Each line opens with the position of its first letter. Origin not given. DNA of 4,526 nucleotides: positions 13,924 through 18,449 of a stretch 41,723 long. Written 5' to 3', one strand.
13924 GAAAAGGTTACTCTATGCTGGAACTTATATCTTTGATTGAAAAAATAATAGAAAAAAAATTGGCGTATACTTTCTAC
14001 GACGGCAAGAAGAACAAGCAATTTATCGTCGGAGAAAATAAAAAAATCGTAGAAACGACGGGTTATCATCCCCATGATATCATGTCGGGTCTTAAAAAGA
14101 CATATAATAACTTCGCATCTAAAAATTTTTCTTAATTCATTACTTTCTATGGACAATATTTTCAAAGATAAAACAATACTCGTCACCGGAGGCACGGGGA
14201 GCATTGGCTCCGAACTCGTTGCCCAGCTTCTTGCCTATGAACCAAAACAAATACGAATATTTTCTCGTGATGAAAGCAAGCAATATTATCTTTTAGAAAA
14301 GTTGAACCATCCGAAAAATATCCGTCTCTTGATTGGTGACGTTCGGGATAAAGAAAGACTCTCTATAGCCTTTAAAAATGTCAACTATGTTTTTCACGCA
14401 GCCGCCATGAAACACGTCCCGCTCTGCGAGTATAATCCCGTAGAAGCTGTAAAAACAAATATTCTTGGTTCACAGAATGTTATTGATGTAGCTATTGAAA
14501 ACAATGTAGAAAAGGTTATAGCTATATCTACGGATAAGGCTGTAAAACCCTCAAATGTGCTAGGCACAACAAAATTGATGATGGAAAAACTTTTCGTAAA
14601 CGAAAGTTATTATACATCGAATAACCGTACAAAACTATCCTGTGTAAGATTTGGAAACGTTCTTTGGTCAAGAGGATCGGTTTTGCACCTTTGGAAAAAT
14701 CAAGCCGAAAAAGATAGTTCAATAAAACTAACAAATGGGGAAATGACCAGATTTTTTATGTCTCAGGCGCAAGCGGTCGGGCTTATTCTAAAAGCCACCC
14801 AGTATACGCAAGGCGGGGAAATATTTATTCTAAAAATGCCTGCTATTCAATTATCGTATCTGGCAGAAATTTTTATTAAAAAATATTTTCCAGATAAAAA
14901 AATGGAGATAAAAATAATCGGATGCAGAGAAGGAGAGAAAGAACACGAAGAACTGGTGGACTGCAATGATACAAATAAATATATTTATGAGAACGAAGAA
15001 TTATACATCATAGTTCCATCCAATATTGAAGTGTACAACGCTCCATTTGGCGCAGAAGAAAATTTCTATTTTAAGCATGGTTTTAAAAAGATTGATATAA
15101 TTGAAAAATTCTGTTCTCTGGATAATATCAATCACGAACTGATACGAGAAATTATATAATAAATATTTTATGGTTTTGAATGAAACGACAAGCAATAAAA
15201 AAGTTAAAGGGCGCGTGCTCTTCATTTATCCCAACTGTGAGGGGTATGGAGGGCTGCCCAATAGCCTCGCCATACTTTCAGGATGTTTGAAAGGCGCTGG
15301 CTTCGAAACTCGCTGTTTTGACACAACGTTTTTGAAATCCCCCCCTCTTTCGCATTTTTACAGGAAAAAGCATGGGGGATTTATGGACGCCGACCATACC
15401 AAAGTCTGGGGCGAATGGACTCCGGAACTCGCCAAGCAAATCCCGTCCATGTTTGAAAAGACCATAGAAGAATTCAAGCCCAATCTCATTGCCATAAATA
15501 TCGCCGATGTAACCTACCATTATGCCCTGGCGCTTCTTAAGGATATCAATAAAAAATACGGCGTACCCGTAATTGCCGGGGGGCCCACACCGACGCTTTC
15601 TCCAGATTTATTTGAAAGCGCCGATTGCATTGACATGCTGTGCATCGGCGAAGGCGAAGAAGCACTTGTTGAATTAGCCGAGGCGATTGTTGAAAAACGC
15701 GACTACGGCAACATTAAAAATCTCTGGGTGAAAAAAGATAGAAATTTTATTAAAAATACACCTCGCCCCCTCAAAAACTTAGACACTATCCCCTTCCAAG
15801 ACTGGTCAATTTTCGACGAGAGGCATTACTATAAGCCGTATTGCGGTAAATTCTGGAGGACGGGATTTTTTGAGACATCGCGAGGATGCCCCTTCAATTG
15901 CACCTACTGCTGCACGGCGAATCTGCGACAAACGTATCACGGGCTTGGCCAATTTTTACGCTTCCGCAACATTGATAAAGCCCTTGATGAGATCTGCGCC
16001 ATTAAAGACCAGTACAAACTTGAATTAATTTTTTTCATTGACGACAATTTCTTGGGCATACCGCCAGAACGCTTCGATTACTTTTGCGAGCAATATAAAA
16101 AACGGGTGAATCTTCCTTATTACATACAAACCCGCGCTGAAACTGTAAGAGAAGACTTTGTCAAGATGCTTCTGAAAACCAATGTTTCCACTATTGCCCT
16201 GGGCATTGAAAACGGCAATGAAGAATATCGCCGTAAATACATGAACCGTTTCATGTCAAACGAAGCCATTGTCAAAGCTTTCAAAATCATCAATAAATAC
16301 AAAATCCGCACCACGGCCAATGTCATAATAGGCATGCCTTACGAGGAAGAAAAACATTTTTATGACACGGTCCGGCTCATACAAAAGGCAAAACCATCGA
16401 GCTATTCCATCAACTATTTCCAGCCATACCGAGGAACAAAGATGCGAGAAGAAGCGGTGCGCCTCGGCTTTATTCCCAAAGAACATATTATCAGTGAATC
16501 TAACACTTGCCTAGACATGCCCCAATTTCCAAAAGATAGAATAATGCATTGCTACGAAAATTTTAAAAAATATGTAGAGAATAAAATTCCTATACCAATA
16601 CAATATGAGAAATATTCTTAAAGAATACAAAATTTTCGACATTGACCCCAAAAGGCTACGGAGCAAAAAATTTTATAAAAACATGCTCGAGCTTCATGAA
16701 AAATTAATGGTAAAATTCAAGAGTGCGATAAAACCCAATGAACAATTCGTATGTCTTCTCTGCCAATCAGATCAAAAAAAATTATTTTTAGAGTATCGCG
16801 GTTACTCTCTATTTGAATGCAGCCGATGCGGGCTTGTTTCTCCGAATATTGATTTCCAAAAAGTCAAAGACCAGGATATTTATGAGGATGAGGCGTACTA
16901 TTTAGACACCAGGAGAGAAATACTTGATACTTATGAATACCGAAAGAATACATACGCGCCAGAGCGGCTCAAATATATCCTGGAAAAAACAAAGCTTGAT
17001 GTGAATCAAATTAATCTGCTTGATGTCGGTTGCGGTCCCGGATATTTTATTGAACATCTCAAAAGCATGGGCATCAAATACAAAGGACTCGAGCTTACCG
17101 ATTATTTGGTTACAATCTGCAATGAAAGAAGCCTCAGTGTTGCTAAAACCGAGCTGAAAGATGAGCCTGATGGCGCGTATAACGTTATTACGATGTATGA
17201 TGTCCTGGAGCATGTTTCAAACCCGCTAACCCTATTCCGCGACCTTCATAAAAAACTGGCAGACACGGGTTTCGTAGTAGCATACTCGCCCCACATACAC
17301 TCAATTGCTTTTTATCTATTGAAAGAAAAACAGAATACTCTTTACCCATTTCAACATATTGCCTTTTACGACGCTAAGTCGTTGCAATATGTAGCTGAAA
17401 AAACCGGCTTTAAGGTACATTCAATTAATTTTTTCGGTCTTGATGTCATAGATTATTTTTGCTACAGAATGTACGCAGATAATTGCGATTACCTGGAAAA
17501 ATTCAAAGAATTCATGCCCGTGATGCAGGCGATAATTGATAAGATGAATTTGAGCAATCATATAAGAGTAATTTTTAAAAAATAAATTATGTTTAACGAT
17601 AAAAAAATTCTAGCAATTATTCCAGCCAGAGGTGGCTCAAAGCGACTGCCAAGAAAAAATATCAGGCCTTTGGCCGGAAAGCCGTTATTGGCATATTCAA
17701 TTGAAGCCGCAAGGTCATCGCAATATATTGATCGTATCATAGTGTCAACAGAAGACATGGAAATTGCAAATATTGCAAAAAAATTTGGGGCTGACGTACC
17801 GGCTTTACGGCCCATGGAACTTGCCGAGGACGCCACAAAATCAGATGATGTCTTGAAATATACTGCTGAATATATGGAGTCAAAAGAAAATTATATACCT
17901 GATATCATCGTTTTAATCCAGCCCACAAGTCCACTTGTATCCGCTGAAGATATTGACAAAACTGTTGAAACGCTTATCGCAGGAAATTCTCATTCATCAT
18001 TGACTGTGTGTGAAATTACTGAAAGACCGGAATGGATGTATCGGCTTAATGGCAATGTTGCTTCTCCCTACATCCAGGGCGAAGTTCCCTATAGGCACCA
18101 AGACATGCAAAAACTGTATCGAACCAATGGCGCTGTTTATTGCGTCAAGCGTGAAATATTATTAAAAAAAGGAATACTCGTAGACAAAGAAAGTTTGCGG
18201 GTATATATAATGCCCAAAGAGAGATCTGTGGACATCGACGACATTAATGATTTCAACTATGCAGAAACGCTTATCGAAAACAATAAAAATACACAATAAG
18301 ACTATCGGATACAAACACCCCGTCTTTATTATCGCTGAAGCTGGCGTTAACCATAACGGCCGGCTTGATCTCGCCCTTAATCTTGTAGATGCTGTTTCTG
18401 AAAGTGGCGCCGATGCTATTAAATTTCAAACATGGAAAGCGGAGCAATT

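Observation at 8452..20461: Dual nonulosonic-acid (NulO) pathway with an acetamidino triad and a PseB-like dehydratase, but no aminotransferase or N-acetyltransferase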

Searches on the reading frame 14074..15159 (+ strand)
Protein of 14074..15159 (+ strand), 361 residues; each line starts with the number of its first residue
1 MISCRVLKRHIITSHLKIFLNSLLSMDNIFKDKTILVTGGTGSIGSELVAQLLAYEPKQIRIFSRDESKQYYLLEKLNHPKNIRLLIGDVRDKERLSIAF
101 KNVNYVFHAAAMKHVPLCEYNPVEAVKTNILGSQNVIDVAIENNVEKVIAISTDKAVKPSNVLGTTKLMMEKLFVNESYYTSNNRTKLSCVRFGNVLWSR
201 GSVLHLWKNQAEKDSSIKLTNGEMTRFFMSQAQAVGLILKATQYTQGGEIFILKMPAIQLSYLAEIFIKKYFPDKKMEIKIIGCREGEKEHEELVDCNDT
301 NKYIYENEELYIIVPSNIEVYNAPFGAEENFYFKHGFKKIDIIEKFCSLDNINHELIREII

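Call 3: search_protein_families(library=pfam, proteins=[window:14074-15159:+])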
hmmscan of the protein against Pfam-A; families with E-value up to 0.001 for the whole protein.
window:14074-15159:+ (361 aa): 11 families
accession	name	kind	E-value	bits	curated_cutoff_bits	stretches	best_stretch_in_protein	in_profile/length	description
PF02719.21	Polysacc_synt_2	-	9.7e-100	334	20.2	1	35-303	1-282/293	Polysaccharide biosynthesis protein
PF01370.27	Epimerase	-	1.1e-20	74.5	20.9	1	35-173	1-152/240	NAD dependent epimerase/dehydratase family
PF01073.25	3Beta_HSD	-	2.9e-19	69.6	22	1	36-161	1-128/280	3-beta hydroxysteroid dehydrogenase/isomerase family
PF16363.11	GDP_Man_Dehyd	-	2.9e-17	63.6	27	1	36-154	1-130/332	GDP-mannose 4,6 dehydratase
PF13460.12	NAD_binding_10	-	4.2e-13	50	27.2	1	39-159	1-104/184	NAD(P)H-binding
PF05368.20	NmrA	-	6.8e-11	42.7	27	1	32-177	2-132/298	NmrA-like family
PF04321.23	RmlD_sub_bind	-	1.8e-10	40.8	27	1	34-171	2-133/287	RmlD substrate binding domain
PF07993.18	NAD_binding_4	-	4.5e-08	33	20.1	1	37-162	1-145/258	Male sterility protein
PF08659.16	KR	-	1.3e-05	25.6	22.6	1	34-111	2-90/180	KR domain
PF01488.26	Shikimate_DH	-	0.00012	22.6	24.3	1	30-150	10-122/138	Shikimate / quinate 5-dehydrogenase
PF00106.31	adh_short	-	0.00044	20.2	26.6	1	33-103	1-71/195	short chain dehydrogenase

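Call 7: search_protein_families(library=ncbifam, proteins=[window:14074-15159:+])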
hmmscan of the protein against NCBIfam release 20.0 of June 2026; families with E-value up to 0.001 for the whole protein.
window:14074-15159:+ (361 aa): 34 families (the best 25 are shown)
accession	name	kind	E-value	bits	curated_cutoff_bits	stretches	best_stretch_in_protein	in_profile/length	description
TIGR03589.1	PseB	equivalog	6.1e-95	317.9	407.75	1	30-324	2-290/324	UDP-N-acetylglucosamine 4,6-dehydratase (inverting)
TIGR04130.1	FnlA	equivalog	1.3e-74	251.1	730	1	29-348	1-310/337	UDP-N-acetylglucosamine 4,6-dehydratase/5-epimerase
TIGR04180.1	EDH_00030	hypoth_equivalog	5.7e-20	71.6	475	1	35-155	1-123/297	NAD-dependent 4,6-dehydratase LegB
TIGR03466.1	HpnA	hypoth_equivalog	1.9e-16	59.9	367.65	1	34-158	2-118/327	hopanoid-associated sugar epimerase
TIGR02622.1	CDP_4_6_dhtase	equivalog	8e-16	58.1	278.45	1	29-158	1-134/352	CDP-glucose 4,6-dehydratase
TIGR01179.1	galE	equivalog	2.5e-14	52.8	262.3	1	35-196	2-176/332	UDP-glucose 4-epimerase GalE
TIGR01181.1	dTDP_gluc_dehyt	equivalog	1.7e-13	50.3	365.1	1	35-155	2-127/321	dTDP-glucose 4,6-dehydratase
NF052578.1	StrlDmthSdmBMthl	equivalog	1e-11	45.2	600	1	34-157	2-117/328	sterol demethylase protein SdmB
NF041293.1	G6PDh_Azf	equivalog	2.6e-11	43.4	400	1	32-158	2-120/252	NAD-dependent glucose-6-phosphate dehydrogenase Azf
TIGR02197.1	heptose_epim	equivalog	1.1e-10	41.2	274.6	1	35-196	1-170/316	ADP-glyceromanno-heptose 6-epimerase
NF042422.1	oxyalk_red_OleD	equivalog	6.2e-10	39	580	1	35-156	3-113/329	2-alkyl-3-oxoalkanoate reductase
TIGR01214.1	rmlD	equivalog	2.4e-09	36.7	224.05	1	34-154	1-101/285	dTDP-4-dehydrorhamnose reductase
NF042423.1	oxyalk_red_Shew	equivalog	1.3e-08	34.3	580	1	33-154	9-119/331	2-alkyl-3-oxoalkanoate reductase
NF007956.0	PRK10675.1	subfamily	2.4e-08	33.5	394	1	35-152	3-123/338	UDP-glucose 4-epimerase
NF005594.0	PRK07326.1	equivalog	8.1e-08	32.1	271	1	30-108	4-81/237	SDR family oxidoreductase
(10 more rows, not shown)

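Call 19: search_solved_structures(query=window:14149-15159:+, max_evalue=1e-10, show_alignments=3)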
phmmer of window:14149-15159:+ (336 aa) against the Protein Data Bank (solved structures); distinct sequences matched with E-value up to 1e-10: 14.
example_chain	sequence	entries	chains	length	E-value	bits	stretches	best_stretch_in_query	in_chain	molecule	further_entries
6bwc_A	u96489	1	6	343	1.5e-73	251.5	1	4-294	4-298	Polysaccharide biosynthesis protein CapD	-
4j2o_A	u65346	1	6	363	3e-68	234.1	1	3-274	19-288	UDP-N-acetylglucosamine 4,6-dehydratase/5-epimerase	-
2gn4_A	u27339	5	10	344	9.1e-68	232.5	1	3-291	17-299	UDP-GlcNAc C6 dehydratase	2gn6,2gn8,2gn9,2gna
3vvb_A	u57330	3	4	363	4.4e-67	230.3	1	5-272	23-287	CapE | Capsular polysaccharide synthesis enzyme Cap8E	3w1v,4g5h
3vvc_A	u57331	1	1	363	1.6e-66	228.4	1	5-272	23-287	Capsular polysaccharide synthesis enzyme Cap8E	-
5bju_A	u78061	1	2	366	6.3e-52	180.5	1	5-281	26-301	WlaL protein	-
5bjy_A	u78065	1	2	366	1.7e-51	179.1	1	5-281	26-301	WlaL protein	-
5bjw_A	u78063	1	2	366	2.3e-51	178.6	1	5-281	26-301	WlaL protein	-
5bjx_A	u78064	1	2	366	3.2e-51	178.1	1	5-281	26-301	WlaL protein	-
5bjv_A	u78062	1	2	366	2.2e-50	175.4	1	5-281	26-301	WlaL protein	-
4tqg_A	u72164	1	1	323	4.4e-41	144.8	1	6-291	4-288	Putative dTDP-d-glucose 4 6-dehydratase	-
3pvz_A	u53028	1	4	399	3.4e-18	69.6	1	4-247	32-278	UDP-N-acetylglucosamine 4,6-dehydratase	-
8rdi_A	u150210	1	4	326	6.3e-11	45.8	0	10-132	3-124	SDR family NAD(P)-dependent oxidoreductase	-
8rdg_A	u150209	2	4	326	8.3e-11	45.4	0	10-132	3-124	SDR family NAD(P)-dependent oxidoreductase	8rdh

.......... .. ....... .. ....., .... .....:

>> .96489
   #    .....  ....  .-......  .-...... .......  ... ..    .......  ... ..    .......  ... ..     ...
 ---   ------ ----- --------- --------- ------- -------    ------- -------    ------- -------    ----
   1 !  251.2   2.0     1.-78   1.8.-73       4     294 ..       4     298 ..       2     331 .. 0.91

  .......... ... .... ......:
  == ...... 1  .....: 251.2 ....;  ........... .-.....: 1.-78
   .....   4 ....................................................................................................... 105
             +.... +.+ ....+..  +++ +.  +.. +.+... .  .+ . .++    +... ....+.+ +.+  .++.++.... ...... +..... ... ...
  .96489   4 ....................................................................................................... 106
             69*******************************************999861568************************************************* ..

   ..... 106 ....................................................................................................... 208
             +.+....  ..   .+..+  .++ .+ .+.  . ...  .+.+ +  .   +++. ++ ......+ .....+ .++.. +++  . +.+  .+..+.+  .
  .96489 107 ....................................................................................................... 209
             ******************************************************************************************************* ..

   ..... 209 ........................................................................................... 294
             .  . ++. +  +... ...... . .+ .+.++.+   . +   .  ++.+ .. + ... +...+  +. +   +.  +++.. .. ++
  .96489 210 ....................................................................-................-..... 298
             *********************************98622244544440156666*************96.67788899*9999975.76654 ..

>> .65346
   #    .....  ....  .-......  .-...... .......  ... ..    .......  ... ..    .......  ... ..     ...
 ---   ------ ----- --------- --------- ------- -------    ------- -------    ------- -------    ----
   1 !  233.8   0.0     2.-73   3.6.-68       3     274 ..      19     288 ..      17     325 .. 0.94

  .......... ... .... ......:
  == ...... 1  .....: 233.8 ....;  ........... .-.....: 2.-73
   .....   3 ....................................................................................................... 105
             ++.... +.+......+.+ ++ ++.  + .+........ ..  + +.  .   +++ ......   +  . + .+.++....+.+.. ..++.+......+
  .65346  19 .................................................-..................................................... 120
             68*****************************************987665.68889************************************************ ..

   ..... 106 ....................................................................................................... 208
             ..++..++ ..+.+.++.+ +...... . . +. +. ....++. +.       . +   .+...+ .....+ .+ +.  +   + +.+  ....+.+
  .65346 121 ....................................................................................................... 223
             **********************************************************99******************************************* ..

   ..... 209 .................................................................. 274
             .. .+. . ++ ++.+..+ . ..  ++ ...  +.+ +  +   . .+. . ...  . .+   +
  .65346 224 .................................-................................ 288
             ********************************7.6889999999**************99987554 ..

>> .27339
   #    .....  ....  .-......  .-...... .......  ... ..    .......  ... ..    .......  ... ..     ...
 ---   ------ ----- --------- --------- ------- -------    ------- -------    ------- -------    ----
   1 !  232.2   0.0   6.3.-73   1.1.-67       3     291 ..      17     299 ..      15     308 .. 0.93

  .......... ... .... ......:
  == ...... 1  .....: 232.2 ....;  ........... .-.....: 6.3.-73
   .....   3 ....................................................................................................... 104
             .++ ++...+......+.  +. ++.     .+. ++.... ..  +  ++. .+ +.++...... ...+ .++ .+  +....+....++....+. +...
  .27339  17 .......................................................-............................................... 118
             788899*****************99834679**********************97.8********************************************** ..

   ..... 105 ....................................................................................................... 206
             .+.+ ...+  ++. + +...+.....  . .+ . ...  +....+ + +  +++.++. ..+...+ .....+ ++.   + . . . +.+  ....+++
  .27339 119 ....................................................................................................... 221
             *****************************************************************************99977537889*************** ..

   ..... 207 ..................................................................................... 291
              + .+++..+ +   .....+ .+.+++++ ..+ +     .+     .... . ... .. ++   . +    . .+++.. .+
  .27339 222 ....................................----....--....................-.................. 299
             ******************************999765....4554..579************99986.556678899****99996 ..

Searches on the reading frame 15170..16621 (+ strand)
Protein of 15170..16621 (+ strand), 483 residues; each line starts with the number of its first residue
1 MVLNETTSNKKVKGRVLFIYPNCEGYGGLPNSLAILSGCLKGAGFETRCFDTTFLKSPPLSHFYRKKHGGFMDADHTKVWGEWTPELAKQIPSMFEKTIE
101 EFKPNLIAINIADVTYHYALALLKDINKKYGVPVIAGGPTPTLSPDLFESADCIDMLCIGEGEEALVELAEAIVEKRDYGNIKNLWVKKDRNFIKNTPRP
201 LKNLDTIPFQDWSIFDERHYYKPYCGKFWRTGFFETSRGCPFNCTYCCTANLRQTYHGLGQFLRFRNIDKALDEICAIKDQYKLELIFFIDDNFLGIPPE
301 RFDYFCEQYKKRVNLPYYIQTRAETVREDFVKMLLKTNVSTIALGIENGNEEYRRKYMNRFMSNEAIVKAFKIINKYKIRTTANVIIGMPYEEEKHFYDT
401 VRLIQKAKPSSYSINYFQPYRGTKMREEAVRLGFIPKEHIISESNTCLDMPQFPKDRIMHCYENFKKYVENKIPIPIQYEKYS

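Call 3: search_protein_families(library=pfam, proteins=[window:15170-16621:+])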
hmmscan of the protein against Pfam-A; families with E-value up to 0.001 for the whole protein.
window:15170-16621:+ (483 aa): 3 families
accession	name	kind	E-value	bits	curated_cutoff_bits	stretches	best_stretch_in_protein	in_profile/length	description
PF04055.27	Radical_SAM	-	4.8e-21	76.1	29.5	1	235-404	2-166/166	Radical SAM superfamily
PF02310.24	B12-binding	-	2e-11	44.2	32.1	1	95-169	43-120/121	B12 binding domain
PF19864.5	Radical_SAM_N2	-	0.00019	21.3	29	1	134-181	89-133/151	Radical SAM proteins, N-terminal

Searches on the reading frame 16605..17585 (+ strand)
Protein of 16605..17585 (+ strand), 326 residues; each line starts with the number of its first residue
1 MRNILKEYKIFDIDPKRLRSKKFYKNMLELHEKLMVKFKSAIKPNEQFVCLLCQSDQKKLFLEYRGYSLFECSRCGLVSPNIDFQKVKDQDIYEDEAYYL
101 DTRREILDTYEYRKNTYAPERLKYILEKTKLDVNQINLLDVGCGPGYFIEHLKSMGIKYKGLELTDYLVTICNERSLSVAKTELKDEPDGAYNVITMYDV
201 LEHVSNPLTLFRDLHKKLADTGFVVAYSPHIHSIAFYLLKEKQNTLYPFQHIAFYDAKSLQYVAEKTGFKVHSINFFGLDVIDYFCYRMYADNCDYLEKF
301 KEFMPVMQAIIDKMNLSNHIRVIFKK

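Call 3: search_protein_families(library=pfam, proteins=[window:16605-17585:+])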
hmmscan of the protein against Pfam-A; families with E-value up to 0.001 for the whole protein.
window:16605-17585:+ (326 aa): 7 families
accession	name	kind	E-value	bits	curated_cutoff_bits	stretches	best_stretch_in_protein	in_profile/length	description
PF13489.12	Methyltransf_23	-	1.4e-21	77.3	27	1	119-273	10-163/164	Methyltransferase domain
PF08241.18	Methyltransf_11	-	7.5e-10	39.8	21.2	1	139-225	1-94/95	Methyltransferase domain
PF08242.18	Methyltransf_12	-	3.9e-09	37.6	30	1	139-223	1-97/98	Methyltransferase domain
PF07021.18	MetW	-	5e-07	30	21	1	137-214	16-98/193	Methionine biosynthesis protein MetW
PF13649.12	Methyltransf_25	-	4.1e-06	27.8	27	1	139-222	2-97/97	Methyltransferase domain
PF13847.12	Methyltransf_31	-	4e-05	23.8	27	1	135-264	4-141/145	Methyltransferase domain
PF05219.18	DREV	-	0.00011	21.9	26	1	129-271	89-235/265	DREV methyltransferase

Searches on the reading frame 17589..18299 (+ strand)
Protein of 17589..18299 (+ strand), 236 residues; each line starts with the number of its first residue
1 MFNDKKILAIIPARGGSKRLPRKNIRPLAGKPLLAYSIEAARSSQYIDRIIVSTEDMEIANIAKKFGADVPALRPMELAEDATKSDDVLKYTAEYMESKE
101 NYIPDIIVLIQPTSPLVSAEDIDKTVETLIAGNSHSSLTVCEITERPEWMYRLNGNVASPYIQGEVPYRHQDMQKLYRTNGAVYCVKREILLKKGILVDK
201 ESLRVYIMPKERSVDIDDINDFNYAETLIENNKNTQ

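Call 3: search_protein_families(library=pfam, proteins=[window:17589-18299:+])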
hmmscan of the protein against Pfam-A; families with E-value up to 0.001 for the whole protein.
window:17589-18299:+ (236 aa): 3 families
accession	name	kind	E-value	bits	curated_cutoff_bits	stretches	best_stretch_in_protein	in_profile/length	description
PF02348.25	CTP_transf_3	-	9.5e-32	111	22.6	1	9-158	2-143/217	Cytidylyltransferase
PF01128.25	IspD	-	4.7e-05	23.7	27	1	7-128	1-116/221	2-C-methyl-D-erythritol 4-phosphate cytidylyltransferase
PF12804.13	NTP_transf_3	-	0.0004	21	27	1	10-70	2-62/160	MobA-like NTP transferase domain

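Call 7: search_protein_families(library=ncbifam, proteins=[window:17589-18299:+])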
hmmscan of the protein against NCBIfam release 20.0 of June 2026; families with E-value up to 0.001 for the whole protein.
window:17589-18299:+ (236 aa): 9 families
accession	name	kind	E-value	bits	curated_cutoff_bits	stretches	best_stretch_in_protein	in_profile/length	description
TIGR03584.1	PseF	equivalog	1.8e-55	188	205.7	1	8-228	1-219/222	pseudaminic acid cytidylyltransferase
NF003952.0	PRK05450.1-5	subfamily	6.3e-19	68.1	193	1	6-139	2-127/250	3-deoxy-manno-octulosonate cytidylyltransferase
NF003950.0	PRK05450.1-3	subfamily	3.1e-17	62.7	234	1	6-137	2-125/248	3-deoxy-manno-octulosonate cytidylyltransferase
NF009905.0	PRK13368.1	subfamily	3.6e-17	62.5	255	1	6-145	2-130/243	3-deoxy-manno-octulosonate cytidylyltransferase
NF003948.0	PRK05450.1-1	equivalog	1.4e-11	44.1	281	1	4-148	3-139/248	3-deoxy-manno-octulosonate cytidylyltransferase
TIGR00466.1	kdsB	equivalog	1.6e-11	44.1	155.2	1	8-142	4-129/241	3-deoxy-manno-octulosonate cytidylyltransferase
TIGR00453.1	ispD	equivalog_domain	1e-05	25.1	181.3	1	9-66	2-62/219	2-C-methyl-D-erythritol 4-phosphate cytidylyltransferase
NF001183.0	PRK00155.1-3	subfamily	9.1e-05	21.9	166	1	13-127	13-127/237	D-ribitol-5-phosphate cytidylyltransferase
NF010933.0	PRK14353.1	equivalog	0.00084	18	505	1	4-133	3-128/453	bifunctional UDP-N-acetylglucosamine diphosphorylase/glucosamine-1-phosphate N-acetyltransferase GlmU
